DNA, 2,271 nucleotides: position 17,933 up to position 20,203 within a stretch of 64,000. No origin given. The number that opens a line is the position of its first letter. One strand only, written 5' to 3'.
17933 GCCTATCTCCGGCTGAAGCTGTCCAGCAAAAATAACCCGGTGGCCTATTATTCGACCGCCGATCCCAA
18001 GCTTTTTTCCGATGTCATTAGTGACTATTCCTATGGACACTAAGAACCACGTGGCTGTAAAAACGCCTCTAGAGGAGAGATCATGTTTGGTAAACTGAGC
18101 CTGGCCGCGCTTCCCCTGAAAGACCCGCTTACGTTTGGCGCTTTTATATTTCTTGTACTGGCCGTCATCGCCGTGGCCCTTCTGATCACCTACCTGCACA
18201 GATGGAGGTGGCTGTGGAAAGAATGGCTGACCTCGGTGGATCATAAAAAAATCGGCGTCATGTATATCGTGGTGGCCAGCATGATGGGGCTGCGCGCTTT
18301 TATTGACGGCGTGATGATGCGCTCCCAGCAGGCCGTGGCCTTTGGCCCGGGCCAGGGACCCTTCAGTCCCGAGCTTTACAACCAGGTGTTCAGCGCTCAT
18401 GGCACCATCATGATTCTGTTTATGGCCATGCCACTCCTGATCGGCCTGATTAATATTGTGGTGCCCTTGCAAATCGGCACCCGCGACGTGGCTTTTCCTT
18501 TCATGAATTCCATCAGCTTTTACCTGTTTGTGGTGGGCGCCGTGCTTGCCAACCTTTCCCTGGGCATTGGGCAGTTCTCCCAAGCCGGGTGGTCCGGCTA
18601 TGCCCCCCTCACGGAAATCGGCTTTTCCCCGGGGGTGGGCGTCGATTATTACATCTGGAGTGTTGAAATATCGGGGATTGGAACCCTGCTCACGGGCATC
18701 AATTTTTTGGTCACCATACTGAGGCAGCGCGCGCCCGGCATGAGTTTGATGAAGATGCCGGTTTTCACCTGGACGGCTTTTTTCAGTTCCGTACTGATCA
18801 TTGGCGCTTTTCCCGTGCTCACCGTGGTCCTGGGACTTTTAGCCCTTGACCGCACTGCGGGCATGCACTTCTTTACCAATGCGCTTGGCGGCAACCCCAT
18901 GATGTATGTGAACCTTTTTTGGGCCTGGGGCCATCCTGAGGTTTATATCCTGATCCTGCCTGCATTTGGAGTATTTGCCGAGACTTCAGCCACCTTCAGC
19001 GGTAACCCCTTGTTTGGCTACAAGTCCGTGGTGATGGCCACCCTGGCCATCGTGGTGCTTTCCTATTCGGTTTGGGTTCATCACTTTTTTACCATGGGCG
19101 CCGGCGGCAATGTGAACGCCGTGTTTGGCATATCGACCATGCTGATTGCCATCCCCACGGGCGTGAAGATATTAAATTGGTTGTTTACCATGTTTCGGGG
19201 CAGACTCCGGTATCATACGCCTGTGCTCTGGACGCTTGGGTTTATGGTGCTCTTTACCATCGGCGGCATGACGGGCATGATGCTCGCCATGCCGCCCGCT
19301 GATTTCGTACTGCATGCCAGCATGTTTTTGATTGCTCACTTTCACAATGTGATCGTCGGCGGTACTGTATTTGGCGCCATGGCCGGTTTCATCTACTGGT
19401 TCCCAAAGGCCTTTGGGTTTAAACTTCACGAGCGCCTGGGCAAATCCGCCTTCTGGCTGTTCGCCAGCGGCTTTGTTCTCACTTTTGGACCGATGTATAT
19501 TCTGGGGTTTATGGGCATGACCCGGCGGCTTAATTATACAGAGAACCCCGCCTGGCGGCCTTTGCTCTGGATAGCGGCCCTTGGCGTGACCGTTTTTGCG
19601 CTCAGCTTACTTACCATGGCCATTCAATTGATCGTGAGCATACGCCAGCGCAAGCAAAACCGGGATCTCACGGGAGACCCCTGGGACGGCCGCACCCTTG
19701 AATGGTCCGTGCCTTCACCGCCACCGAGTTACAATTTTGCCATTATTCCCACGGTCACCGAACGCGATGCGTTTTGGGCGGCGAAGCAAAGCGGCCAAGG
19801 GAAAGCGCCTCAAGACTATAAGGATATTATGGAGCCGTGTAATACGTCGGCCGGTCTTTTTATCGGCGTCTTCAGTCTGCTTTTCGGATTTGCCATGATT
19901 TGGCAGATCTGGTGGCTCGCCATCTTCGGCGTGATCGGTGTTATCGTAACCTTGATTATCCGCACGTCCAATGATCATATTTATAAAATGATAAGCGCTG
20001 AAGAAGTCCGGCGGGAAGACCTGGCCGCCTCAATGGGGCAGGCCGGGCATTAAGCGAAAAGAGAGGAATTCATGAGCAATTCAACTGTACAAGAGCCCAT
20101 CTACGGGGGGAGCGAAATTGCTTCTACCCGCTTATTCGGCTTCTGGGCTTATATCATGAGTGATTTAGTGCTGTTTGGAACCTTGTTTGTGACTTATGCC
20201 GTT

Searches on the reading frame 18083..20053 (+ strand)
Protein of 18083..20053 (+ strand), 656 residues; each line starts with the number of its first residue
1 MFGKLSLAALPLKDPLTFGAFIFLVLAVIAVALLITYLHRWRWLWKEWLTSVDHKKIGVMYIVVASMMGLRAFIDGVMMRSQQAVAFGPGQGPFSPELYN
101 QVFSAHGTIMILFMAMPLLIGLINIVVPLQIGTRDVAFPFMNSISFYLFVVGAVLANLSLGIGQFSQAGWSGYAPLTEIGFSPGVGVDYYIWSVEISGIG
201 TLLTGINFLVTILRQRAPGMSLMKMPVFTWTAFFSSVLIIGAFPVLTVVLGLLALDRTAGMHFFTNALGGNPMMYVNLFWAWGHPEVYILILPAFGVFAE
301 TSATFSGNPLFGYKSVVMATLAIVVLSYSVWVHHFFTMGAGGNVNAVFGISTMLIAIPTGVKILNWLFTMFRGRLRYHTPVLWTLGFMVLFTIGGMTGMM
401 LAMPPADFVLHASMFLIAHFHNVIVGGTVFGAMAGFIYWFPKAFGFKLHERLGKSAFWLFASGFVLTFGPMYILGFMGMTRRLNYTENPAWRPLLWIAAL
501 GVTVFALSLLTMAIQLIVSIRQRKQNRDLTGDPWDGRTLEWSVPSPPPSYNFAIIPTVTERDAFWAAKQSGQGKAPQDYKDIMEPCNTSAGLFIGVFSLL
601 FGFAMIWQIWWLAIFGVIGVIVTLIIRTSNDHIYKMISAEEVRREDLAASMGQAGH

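Call 27: search_protein_families(library=pfam, proteins=[window:18083-20053:+], max_evalue=0.01)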
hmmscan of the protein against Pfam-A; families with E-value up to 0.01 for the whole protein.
window:18083-20053:+ (656 aa): 1 family
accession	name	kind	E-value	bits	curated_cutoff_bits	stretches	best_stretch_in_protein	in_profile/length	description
PF00115.25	COX1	-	1.3e-138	463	34.8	1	56-503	1-435/436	Cytochrome C and Quinol oxidase polypeptide I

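Call 71: list_cluster_members(proteins=[window:18083-20053:+, window:21987-22844:+, window:45697-46377:-, window:24773-26269:+])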
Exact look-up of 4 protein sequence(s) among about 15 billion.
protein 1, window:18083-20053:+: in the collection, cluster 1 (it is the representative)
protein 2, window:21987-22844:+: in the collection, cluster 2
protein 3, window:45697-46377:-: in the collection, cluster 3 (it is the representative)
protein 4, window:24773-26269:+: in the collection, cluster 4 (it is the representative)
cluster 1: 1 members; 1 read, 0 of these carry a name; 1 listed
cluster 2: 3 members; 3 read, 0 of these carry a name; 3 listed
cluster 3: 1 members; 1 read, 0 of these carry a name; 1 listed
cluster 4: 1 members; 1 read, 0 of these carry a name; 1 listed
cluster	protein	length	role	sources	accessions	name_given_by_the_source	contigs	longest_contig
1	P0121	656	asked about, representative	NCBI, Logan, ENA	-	-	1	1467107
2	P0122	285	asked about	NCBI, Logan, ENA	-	-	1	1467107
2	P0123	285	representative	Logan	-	-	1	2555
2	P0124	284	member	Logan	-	-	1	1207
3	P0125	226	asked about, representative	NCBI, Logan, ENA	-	-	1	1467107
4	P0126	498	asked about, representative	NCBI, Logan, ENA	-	-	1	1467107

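Call 72: find_homologous_proteins(query=window:18083-20053:+, max_evalue=1e-50)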
Query window:18083-20053:+ (656 aa): 8000 proteins with E <= 1e-50 among 8000 candidates; the best 120 are listed.
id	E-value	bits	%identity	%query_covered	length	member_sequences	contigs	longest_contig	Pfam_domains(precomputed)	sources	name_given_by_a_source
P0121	0.0e+0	1473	100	100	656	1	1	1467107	PF00115.26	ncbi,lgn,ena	-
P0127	0.0e+0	1218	81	98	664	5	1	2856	PF00115.26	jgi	jgi:cytochrome o ubiquinol oxidase subunit 1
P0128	0.0e+0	1178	78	100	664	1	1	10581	PF00115.26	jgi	jgi:cytochrome o ubiquinol oxidase subunit 1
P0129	0.0e+0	1175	78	100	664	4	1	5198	PF00115.26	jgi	jgi:cytochrome o ubiquinol oxidase subunit 1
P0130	0.0e+0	1156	79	96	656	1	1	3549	PF00115.26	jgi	jgi:cytochrome o ubiquinol oxidase subunit 1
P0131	0.0e+0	1146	77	98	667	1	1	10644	PF00115.26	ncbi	-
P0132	0.0e+0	1142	77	98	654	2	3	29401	PF00115.26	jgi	jgi:cytochrome o ubiquinol oxidase subunit 1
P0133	0.0e+0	1137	76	98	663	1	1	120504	PF00115.26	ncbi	-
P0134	0.0e+0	1131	76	99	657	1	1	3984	PF00115.26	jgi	jgi:cytochrome o ubiquinol oxidase subunit 1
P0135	0.0e+0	1116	74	100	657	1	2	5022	PF00115.26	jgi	jgi:cytochrome o ubiquinol oxidase subunit 1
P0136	0.0e+0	1041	-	-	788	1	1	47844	PF00115.26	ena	-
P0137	0.0e+0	1027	68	100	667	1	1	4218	PF00115.26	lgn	-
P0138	0.0e+0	1022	69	98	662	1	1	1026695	PF00115.26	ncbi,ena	-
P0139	0.0e+0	1016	68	98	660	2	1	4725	PF00115.26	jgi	-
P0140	0.0e+0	1015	67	100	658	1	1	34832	PF00115.26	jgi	jgi:cytochrome o ubiquinol oxidase subunit I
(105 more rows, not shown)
